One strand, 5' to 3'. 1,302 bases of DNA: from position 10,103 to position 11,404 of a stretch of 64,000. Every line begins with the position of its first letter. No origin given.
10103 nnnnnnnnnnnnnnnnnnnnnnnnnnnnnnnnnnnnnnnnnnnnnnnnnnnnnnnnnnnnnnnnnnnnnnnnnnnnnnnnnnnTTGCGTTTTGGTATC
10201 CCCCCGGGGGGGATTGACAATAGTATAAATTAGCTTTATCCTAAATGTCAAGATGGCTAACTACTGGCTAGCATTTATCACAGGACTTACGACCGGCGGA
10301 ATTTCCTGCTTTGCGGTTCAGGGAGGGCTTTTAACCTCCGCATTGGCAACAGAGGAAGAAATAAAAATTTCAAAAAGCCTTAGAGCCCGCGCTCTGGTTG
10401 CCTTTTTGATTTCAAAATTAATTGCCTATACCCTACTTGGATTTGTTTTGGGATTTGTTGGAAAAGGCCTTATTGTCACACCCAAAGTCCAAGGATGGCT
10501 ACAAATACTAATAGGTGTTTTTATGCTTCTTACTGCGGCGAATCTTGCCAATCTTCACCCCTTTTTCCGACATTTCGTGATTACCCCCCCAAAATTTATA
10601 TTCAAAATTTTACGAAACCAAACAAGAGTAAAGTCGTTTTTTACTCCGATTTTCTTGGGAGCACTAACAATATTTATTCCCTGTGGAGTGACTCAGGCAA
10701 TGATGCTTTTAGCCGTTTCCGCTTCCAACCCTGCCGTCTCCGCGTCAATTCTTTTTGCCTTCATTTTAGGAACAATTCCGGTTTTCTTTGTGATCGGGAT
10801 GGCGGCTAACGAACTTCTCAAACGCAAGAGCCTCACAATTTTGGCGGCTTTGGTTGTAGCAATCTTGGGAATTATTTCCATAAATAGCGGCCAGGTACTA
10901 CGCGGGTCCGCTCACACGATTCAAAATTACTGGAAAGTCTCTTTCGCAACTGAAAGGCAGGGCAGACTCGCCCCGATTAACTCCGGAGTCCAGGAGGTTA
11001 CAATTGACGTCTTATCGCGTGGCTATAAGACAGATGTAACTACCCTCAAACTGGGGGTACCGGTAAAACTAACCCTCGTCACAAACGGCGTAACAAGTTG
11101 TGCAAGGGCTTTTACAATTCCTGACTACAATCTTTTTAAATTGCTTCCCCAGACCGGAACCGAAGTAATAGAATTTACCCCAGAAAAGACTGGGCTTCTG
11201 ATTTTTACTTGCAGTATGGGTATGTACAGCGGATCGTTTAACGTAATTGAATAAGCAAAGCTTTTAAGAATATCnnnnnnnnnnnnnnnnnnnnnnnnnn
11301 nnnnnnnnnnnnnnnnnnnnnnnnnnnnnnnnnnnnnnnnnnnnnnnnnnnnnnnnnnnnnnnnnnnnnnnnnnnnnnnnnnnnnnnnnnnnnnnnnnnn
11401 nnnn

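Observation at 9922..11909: Copper island: csoR-copA with a G/C palindromic candidate operator and a divergent operon of unusual copper proteins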

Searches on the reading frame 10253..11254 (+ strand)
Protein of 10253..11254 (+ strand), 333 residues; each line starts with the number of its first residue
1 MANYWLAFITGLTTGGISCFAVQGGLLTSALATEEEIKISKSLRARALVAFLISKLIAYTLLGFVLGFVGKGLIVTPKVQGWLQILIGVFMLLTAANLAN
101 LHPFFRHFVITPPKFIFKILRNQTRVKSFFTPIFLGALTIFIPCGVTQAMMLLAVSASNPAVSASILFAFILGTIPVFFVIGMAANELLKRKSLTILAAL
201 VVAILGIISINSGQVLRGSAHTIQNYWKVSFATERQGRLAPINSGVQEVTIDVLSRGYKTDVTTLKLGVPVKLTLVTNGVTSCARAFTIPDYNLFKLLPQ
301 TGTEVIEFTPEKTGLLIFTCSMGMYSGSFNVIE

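Call 3: search_protein_families(library=pfam, proteins=[window:10253-11254:+], max_evalue=0.01)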
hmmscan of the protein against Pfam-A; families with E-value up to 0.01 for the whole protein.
window:10253-11254:+ (333 aa): 3 families
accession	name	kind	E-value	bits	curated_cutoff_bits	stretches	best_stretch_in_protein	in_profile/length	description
PF13386.12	DsbD_2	-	4e-26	92.6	24.9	1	7-207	2-198/199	Cytochrome C biogenesis protein transmembrane region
PF13473.12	Cupredoxin_1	-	1.7e-07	31.6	27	1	243-327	17-100/104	Cupredoxin-like domain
PF02683.22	DsbD_TM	-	0.0016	18.2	27.1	1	8-192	9-192/219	Cytochrome C biogenesis protein transmembrane domain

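Call 6: search_protein_families(library=ncbifam, proteins=[window:10253-11254:+], max_evalue=0.01)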
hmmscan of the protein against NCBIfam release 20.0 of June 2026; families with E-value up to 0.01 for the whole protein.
window:10253-11254:+ (333 aa): 0 families

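Call 9: find_homologous_proteins(query=window:10253-11251:+)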
Query window:10253-11251:+ (333 aa): 6184 proteins with E <= 0.001 among 8000 candidates; the best 120 are listed.
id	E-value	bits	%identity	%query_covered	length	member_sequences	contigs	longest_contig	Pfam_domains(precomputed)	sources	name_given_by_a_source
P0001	2.7e-207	705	99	100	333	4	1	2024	PF13473.13,PF13386.13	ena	-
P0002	1.7e-191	653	91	100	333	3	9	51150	PF13473.13,PF13386.13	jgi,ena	-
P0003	1.6e-189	647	91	100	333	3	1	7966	PF13473.13,PF13386.13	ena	-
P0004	4.7e-181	619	84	100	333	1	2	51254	PF13473.13,PF13386.13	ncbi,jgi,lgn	jgi:sulfite exporter TauE/SafE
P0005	5.3e-181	619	85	100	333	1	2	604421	PF13386.13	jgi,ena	jgi:sulfite exporter TauE/SafE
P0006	1.9e-177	607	81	100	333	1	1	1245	PF13473.13,PF13386.13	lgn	-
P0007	2.8e-177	607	84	100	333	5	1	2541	PF13473.13,PF13386.13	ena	-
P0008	7.0e-177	605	81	100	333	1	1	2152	PF13473.13,PF13386.13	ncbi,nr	ncbi:MAG: sulfite exporter TauE/SafE family protein [Candidatus Woesebacteria bacterium]|nr:sulfite 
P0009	2.9e-176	603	82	100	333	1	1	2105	PF13473.13,PF13386.13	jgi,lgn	jgi:sulfite exporter TauE/SafE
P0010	6.8e-176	602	83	100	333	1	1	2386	PF13473.13,PF13386.13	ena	-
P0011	6.8e-176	602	83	100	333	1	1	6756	PF13473.13,PF13386.13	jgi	jgi:uncharacterized protein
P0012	1.7e-174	598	81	100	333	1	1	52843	PF13473.13,PF13386.13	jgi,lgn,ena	-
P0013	1.8e-174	598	80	100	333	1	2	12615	PF13473.13,PF13386.13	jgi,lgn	jgi:sulfite exporter TauE/SafE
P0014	5.2e-174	596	81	100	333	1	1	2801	PF13473.13,PF13386.13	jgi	jgi:uncharacterized protein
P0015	6.4e-174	596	80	100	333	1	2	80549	PF13473.13,PF13386.13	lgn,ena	-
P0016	2.0e-173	594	80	100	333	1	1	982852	PF13473.13,PF13386.13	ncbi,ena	-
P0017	4.2e-173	593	81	100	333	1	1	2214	PF13473.13,PF13386.13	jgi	jgi:uncharacterized protein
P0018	5.3e-173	593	80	100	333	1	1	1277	PF13473.13,PF13386.13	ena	-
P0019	1.1e-172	592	82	100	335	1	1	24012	PF13473.13,PF13386.13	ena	-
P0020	8.2e-172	589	80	100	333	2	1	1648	PF13473.13,PF13386.13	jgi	jgi:sulfite exporter TauE/SafE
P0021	3.1e-171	587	79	100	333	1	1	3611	PF13473.13,PF13386.13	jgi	jgi:sulfite exporter TauE/SafE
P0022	5.5e-171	586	79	100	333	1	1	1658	PF13473.13,PF13386.13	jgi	-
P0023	1.5e-169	581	79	100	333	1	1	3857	PF13473.13,PF13386.13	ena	-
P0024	1.9e-168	578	80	100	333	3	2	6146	PF13473.13,PF13386.13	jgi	jgi:sulfite exporter TauE/SafE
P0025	4.4e-168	577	79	99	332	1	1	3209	PF13473.13,PF13386.13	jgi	jgi:uncharacterized protein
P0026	2.6e-166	571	78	99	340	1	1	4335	PF13473.13,PF13386.13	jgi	jgi:sulfite exporter TauE/SafE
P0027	2.6e-165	567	78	100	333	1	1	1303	PF13473.13,PF13386.13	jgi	jgi:sulfite exporter TauE/SafE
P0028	5.8e-163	560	77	100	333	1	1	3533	PF13473.13,PF13386.13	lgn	-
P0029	6.1e-163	560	77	100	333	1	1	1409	PF13473.13,PF13386.13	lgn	-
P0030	1.2e-159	549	74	100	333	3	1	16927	PF13473.13,PF13386.13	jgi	-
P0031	4.4e-156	537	73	100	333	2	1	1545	PF13473.13,PF13386.13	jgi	jgi:sulfite exporter TauE/SafE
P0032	5.0e-156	537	72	100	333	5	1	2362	PF13473.13,PF13386.13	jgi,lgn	jgi:sulfite exporter TauE/SafE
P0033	8.7e-156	536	74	100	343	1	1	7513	PF13473.13,PF13386.13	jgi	jgi:sulfite exporter TauE/SafE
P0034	6.2e-155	533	71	100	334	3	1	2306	PF13473.13,PF02683.23,PF13386.13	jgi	-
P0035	3.1e-154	531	71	100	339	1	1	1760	PF13473.13,PF13386.13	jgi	jgi:sulfite exporter TauE/SafE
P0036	7.2e-154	530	72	100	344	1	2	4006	PF13473.13,PF13386.13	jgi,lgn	jgi:sulfite exporter TauE/SafE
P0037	1.4e-153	529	70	100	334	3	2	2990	PF13473.13,PF02683.23,PF13386.13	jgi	-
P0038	1.7e-153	529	79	92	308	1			PF13386.13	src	-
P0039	3.4e-152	524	72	100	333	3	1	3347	PF13473.13,PF13386.13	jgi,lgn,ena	-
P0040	1.3e-151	522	71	100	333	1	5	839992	PF13473.13,PF13386.13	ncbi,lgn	-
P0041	2.8e-151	521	74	98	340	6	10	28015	PF13473.13,PF02683.23,PF13386.13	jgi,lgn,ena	jgi:sulfite exporter TauE/SafE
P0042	5.9e-151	520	70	100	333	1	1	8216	PF13473.13,PF13386.13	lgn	-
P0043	1.6e-150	519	72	100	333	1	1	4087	PF13473.13,PF13386.13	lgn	-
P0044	2.5e-150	518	71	100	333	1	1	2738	PF13473.13,PF13386.13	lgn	-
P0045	3.3e-150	518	71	100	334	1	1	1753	PF13473.13,PF02683.23,PF13386.13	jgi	-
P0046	6.9e-150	517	70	100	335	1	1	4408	PF13473.13,PF13386.13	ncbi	-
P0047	1.4e-149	516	73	100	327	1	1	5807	PF13473.13,PF13386.13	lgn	-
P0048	3.4e-149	515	71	100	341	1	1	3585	PF13473.13,PF13386.13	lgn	-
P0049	3.7e-149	514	69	100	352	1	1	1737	PF13473.13,PF13386.13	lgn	-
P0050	5.6e-149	514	71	100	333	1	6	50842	PF13473.13,PF13386.13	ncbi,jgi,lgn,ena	-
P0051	7.8e-149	513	70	100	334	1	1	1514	PF13473.13,PF13386.13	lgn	-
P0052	9.6e-149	513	71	100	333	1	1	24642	PF13473.13,PF13386.13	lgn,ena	-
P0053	1.0e-148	513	70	100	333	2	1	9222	PF13473.13,PF13386.13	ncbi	-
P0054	1.5e-148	512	72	100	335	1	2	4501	PF13473.13,PF02683.23,PF13386.13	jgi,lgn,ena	jgi:sulfite exporter TauE/SafE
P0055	1.8e-148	512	68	100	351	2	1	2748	PF13473.13,PF13386.13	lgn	-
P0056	2.3e-148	512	72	100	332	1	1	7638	PF13473.13,PF13386.13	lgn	-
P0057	1.1e-147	510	68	100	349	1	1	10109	PF13473.13,PF13386.13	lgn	-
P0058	1.3e-147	509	69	100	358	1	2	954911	PF13473.13,PF13386.13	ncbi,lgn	-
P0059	1.6e-146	506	70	100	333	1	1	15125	PF13473.13,PF13386.13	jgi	-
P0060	1.8e-146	506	71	100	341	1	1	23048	PF13473.13,PF13386.13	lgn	-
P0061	5.9e-146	504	67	100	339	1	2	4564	PF13473.13,PF13386.13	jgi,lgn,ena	jgi:sulfite exporter TauE/SafE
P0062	1.6e-145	502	67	100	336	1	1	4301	PF13473.13,PF13386.13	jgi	jgi:sulfite exporter TauE/SafE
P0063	2.5e-145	502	70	99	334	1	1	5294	PF13473.13,PF02683.23,PF13386.13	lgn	-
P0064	2.9e-145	502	67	100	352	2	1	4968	PF13473.13,PF13386.13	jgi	jgi:sulfite exporter TauE/SafE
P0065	3.4e-145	501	70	99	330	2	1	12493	PF13473.13,PF13386.13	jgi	-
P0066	7.4e-145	500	67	100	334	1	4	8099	PF13473.13,PF13386.13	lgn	-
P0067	7.6e-145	500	69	100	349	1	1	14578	PF13473.13,PF13386.13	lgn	-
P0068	1.9e-144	499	68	100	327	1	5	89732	PF13473.13,PF13386.13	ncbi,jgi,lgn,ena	-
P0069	5.7e-144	497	67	100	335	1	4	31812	PF13473.13,PF13386.13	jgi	jgi:sulfite exporter TauE/SafE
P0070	7.4e-144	497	67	99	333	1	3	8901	PF13473.13,PF13386.13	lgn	-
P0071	9.5e-144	497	68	100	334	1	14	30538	PF13473.13,PF13386.13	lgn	-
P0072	1.0e-143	497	68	100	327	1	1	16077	PF13473.13,PF13386.13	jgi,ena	-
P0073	1.1e-143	496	68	100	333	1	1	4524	PF13473.13,PF13386.13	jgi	jgi:uncharacterized protein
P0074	1.2e-143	496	68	100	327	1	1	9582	PF13473.13,PF13386.13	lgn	-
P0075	1.6e-143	496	71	100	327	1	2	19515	PF13473.13,PF13386.13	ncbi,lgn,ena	-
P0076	3.1e-143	495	68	100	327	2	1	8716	PF13473.13,PF13386.13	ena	-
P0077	4.5e-143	494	66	100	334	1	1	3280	PF13473.13,PF02683.23,PF13386.13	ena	-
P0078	1.0e-142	493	67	100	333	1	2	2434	PF13473.13,PF13386.13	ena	-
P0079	4.4e-142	491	67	100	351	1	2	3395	PF13473.13,PF13386.13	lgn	-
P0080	4.4e-142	491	65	100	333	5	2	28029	PF13473.13,PF13386.13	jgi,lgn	jgi:sulfite exporter TauE/SafE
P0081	7.0e-142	491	68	100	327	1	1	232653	PF13473.13,PF13386.13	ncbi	-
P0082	1.5e-141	489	69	100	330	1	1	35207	PF13473.13,PF13386.13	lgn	-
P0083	3.2e-141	488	68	100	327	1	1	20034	PF13473.13,PF13386.13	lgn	-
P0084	3.6e-141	488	68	100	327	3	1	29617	PF13473.13,PF13386.13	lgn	-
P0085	7.2e-141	487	66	100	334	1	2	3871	PF13473.13,PF13386.13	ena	-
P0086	1.6e-140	486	66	100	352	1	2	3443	PF13473.13,PF13386.13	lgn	-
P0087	2.4e-140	485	66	100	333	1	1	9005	PF13473.13,PF13386.13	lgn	-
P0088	3.5e-140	485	66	100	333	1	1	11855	PF13473.13,PF13386.13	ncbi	-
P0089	6.1e-140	484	66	100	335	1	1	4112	PF13473.13,PF13386.13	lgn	-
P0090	1.3e-139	483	65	100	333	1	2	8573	PF13473.13,PF02683.23,PF13386.13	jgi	jgi:uncharacterized protein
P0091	1.5e-139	483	67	100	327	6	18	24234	PF13473.13,PF13386.13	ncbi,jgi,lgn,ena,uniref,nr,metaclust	ncbi:MAG: putative membrane protein [Candidatus Woesebacteria bacterium GW2011_GWA1_41_7]|uniref:Ure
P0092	4.9e-139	481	67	100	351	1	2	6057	PF13473.13,PF13386.13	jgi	jgi:sulfite exporter TauE/SafE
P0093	5.8e-139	481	67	100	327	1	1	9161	PF13473.13,PF13386.13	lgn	-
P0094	6.9e-139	481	68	100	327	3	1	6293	PF13473.13,PF13386.13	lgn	-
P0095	8.7e-139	480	67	100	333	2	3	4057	PF13473.13,PF13386.13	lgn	-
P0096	8.1e-138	477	65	100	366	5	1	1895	PF13473.13,PF13386.13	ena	-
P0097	1.2e-137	477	65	100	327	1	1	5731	PF13473.13,PF13386.13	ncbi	-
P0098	1.3e-137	477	66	100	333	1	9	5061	PF13473.13,PF13386.13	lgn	-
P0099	1.4e-137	476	65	98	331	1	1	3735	PF13473.13,PF13386.13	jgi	-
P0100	1.7e-137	476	66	100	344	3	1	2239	PF13473.13,PF13386.13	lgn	-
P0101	3.8e-137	475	65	100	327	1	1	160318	PF13473.13,PF13386.13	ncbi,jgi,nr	ncbi:MAG TPA: sulfite exporter TauE/SafE family protein [Alphaproteobacteria bacterium]|jgi:sulfite 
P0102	1.4e-136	473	65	100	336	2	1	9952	PF13473.13,PF13386.13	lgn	-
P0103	3.3e-136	472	65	100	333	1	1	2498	PF13473.13,PF13386.13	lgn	-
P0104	6.3e-136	471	64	100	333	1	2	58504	PF13473.13,PF13386.13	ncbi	-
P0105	7.8e-136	471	64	100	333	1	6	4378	PF13473.13,PF02683.23,PF13386.13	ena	-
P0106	1.3e-135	470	62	100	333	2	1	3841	PF13473.13,PF13386.13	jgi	-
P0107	2.2e-135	469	65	100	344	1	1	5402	PF13473.13,PF02683.23,PF13386.13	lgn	-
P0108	3.1e-135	469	62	100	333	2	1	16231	PF13473.13,PF13386.13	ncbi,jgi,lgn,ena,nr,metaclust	ncbi:MAG TPA: sulfite exporter TauE/SafE family protein [Patescibacteria group bacterium]|nr:sulfite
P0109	5.9e-135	468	66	98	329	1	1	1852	PF13473.13,PF13386.13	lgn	-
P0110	6.1e-135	468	63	100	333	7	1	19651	PF13473.13,PF13386.13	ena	-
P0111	1.2e-134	467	68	100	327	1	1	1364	PF13473.13,PF13386.13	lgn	-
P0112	1.3e-134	467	65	100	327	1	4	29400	PF13473.13,PF02683.23,PF13386.13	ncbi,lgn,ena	-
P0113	2.3e-134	466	61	100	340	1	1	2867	PF13473.13,PF13386.13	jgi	-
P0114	3.5e-134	465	63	100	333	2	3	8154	PF13473.13,PF13386.13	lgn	-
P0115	5.5e-134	465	65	100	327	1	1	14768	PF13473.13,PF02683.23,PF13386.13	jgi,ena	-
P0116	9.1e-134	464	64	100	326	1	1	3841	PF13473.13,PF13386.13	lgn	-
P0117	1.2e-133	464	62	100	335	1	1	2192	PF13473.13,PF13386.13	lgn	-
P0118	1.6e-133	463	65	100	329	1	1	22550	PF13473.13,PF13386.13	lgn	-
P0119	3.5e-133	462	61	100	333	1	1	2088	PF13473.13,PF13386.13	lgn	-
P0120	5.7e-133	461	63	100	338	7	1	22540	PF13473.13,PF13386.13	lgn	-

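Call 14: find_related_loci(query=A1, collection=genome_contigs, flank=5000)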
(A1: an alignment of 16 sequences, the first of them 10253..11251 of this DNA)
Query A1 (333 aa) in genome_contigs; peptide patterns used: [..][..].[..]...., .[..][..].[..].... (x = any residue, [..] = any of these).
599 stretches matched a pattern (row limit reached: there are more); 555 encode a relative of the query (tblastn E <= 1e-3); the best 80 are kept; 80 distinct loci.
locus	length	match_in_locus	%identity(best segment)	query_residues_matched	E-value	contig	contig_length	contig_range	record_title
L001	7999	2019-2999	71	1-333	3e-155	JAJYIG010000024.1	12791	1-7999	MAG: bacterium isolate DBS2-1.bin114 NODE_9142_length_12791_cov_3.851390, whole genome shotgun sequence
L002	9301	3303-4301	71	1-333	1e-154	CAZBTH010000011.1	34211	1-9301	MAG TPA_asm: uncultured Gammaproteobacteria bacterium isolate SRP062349_co2_276 genome assembly, contig: NODE_726_length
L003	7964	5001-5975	63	1-333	4e-136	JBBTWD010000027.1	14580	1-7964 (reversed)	MAG: Patescibacteria group bacterium isolate H43-bin018_1 H43_bin018_1_000000000027, whole genome shotgun sequence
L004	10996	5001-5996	62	1-333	7e-135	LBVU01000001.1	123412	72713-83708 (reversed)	MAG: Candidatus Woesebacteria bacterium GW2011_GWB1_39_10 UT17_C0001, whole genome shotgun sequence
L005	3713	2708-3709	58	1-332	5e-134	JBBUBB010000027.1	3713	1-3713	MAG: Patescibacteria group bacterium isolate H41-bin031_1 H41_bin031_1_000000000027, whole genome shotgun sequence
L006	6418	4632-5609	59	1-333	2e-124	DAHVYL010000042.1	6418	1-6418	MAG TPA_asm: Candidatus Woesebacteria bacterium isolate clean783 NODE_42_length_6418_cov_3.838196, whole genome shotgun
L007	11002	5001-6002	60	1-333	1e-122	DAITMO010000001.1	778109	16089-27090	MAG TPA_asm: Patescibacteria group bacterium isolate CTOTU7669 NODE_3_length_778109_cov_12.319549, whole genome shotgun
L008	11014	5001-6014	60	1-333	7e-123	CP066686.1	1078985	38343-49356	MAG: Candidatus Woesebacteria bacterium isolate NC_groundwater_442_Ag_B-0.1um_40_41 chromosome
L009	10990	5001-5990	55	1-333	3e-121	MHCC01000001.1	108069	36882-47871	MAG: Candidatus Blackburnbacteria bacterium RIFCSPLOWO2_01_FULL_40_20 rifcsplowo2_01_scaffold_1032, whole genome shotgun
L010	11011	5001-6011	54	1-332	8e-121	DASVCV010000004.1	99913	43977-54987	MAG TPA_asm: Patescibacteria group bacterium isolate SMAG_U2016 k141_1225348, whole genome shotgun sequence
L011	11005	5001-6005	57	1-332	3e-120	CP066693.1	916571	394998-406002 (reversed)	MAG: Candidatus Woesebacteria bacterium isolate NC_groundwater_896_Pr1_S2p5_35_35 chromosome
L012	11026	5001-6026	54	1-333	5e-118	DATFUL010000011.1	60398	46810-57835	MAG TPA_asm: Patescibacteria group bacterium isolate SMAG_U9436 k141_2793374, whole genome shotgun sequence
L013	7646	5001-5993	53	1-333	1e-116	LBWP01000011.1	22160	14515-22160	MAG: Candidatus Woesebacteria bacterium GW2011_GWA1_39_21 UT39_C0011, whole genome shotgun sequence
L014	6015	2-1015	54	1-333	1e-116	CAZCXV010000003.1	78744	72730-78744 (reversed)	MAG TPA_asm: uncultured Gammaproteobacteria bacterium isolate SRP062349_co2_267 genome assembly, contig: NODE_199_length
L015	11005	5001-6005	53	5-333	5e-116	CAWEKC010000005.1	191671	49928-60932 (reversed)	MAG: Candidatus Gottesmanbacteria bacterium isolate MFD05942.bin.1.195 genome assembly, contig: contig_76669, whole geno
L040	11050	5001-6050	45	3-328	5e-86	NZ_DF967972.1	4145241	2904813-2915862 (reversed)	Longilinea arvoryzae strain KOME-1, whole genome shotgun sequence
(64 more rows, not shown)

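Call 20: search_solved_structures(query=A1, max_evalue=10, show_alignments=3)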
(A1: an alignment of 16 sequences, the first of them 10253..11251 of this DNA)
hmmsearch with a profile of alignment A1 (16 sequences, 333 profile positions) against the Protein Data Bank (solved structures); distinct sequences matched with E-value up to 10: 3.
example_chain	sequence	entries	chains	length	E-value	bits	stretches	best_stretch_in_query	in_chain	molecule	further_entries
2mry_A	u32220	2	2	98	7.8e-12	48.2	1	238-330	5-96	Uncharacterized protein | CupA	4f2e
4f2f_A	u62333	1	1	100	3.6e-10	42.7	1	238-333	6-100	Cation-transporting ATPase, E1-E2 family protein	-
1iby_A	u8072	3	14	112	0.043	16.2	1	244-322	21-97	NITROSOCYANIN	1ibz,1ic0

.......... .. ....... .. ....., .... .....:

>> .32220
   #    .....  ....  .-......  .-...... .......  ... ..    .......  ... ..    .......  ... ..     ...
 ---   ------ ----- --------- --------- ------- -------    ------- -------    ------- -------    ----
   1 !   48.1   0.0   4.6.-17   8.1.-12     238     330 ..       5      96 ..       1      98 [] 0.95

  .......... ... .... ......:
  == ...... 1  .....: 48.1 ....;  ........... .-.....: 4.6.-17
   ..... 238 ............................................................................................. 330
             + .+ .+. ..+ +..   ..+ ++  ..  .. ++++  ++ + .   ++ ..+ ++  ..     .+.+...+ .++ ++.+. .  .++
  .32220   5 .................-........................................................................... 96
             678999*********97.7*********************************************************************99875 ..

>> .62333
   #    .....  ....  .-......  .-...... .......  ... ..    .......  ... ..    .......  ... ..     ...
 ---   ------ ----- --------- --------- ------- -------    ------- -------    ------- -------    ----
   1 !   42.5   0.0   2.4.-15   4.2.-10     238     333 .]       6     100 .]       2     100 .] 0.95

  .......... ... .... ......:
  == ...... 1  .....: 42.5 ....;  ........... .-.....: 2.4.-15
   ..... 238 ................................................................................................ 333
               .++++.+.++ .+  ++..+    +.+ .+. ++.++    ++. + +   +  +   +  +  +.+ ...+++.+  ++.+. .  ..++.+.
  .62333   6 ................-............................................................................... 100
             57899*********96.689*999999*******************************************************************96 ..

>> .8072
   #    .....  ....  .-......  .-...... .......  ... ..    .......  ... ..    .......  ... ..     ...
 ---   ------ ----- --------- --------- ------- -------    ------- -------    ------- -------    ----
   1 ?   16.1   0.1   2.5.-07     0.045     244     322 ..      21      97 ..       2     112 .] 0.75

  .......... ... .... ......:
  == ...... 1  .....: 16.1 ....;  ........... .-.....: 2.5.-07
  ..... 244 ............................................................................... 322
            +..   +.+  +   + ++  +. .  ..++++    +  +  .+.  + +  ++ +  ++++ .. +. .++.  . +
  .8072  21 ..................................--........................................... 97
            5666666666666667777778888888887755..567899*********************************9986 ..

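Call 24: predict_structure(alignment_id=A1)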
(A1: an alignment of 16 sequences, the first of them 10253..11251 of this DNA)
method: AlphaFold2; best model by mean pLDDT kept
length: 333 residues; sequences in the alignment: 16
mean_pLDDT: 55.6   pTM: 0.41
mean pLDDT of the five models: 55.6, 54.3, 53.2, 49.8, 49.7
residues with pLDDT >= 90: 17; 70-90: 66; 50-70: 85; < 50: 165
segments of 3 or more residues with pLDDT < 50: 1-22, 24-42, 70-128, 180-236
pLDDT, mean of each block of 10 residues (from residue 1): 30 40 48 42 54 63 58 40 43 40 39 36 41 55 50 53 60 53 45 41 38 32 40 55 86 81 86 89 73 77 90 79 67 81
secondary structure, 60 per line:
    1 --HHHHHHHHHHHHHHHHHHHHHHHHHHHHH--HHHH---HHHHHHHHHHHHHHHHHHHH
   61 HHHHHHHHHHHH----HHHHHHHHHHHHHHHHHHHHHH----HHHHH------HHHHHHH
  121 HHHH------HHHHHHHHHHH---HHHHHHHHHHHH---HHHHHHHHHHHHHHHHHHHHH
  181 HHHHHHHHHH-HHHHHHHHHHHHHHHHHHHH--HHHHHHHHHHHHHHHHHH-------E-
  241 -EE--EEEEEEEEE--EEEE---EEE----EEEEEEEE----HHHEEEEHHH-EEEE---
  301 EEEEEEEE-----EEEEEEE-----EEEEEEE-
elements in order: H3-31 H34-37 H41-72 H77-98 H103-107 H114-124 H131-141 H145-156 H160-190 H192-211 H214-231 E246-254 E257-260 E264-266 E271-278 E286-289 E294-297 E301-308 E314-320 E326-332
